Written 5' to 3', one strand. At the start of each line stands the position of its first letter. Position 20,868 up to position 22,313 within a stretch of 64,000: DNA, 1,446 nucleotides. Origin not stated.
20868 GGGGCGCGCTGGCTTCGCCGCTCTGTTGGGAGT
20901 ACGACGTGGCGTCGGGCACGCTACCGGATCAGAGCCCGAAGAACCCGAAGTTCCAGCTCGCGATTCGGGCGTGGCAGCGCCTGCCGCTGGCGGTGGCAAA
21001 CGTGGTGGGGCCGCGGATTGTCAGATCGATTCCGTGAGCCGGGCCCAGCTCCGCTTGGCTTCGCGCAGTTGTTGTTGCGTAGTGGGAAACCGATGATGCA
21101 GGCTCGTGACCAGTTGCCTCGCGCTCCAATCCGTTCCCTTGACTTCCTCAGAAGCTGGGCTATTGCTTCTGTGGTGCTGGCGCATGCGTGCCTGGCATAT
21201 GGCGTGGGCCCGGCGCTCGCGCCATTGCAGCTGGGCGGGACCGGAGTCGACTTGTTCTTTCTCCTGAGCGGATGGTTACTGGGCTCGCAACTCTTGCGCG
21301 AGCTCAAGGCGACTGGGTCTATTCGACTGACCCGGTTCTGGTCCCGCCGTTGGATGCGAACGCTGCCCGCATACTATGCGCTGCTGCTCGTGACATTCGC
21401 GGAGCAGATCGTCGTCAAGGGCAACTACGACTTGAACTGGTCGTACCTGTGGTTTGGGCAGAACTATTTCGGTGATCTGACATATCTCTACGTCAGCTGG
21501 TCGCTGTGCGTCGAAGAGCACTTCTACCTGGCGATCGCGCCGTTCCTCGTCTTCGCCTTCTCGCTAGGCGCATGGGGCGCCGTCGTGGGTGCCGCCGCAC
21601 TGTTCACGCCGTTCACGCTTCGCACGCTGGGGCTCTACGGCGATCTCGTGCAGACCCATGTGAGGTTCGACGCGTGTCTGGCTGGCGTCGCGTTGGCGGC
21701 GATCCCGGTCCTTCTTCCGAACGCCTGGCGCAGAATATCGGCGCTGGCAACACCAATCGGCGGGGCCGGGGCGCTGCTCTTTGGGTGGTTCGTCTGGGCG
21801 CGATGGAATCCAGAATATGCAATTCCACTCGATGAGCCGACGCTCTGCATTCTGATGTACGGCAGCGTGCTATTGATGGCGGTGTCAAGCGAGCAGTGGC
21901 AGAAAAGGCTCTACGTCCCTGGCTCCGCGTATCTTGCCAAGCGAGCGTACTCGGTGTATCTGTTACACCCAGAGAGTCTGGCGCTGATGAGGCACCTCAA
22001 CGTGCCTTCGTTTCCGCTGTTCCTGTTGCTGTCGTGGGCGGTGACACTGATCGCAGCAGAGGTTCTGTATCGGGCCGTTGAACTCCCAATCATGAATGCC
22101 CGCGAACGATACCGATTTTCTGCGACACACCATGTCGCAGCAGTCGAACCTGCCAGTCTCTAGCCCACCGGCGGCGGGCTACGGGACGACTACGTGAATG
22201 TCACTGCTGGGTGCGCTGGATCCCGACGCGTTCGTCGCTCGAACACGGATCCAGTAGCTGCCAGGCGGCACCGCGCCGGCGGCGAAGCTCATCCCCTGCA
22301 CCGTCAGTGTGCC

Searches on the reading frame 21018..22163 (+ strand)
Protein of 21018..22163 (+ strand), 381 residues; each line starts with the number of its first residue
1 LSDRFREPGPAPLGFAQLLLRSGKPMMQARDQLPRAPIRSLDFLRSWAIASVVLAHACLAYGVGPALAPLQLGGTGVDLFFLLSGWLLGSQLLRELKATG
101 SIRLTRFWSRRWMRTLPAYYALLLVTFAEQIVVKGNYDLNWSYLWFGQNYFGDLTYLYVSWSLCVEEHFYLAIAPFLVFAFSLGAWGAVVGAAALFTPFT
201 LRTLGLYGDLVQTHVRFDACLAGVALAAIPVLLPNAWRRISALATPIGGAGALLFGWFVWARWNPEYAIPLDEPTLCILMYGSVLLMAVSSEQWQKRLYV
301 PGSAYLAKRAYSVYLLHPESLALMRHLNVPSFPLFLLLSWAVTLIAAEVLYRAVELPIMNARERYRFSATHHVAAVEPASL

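Call 7: search_protein_families(library=ncbifam, proteins=[window:21018-22163:+], max_evalue=0.00001)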
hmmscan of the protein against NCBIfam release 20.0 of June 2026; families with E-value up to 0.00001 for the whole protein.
window:21018-22163:+ (381 aa): 0 families

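Call 11: search_protein_families(library=pfam, proteins=[window:21018-22163:+], max_evalue=0.01)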
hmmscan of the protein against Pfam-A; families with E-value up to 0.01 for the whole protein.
window:21018-22163:+ (381 aa): 1 family
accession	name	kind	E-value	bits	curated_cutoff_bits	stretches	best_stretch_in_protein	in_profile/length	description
PF01757.29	Acyl_transf_3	-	1.1e-22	81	31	1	39-347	2-321/326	Acyltransferase domain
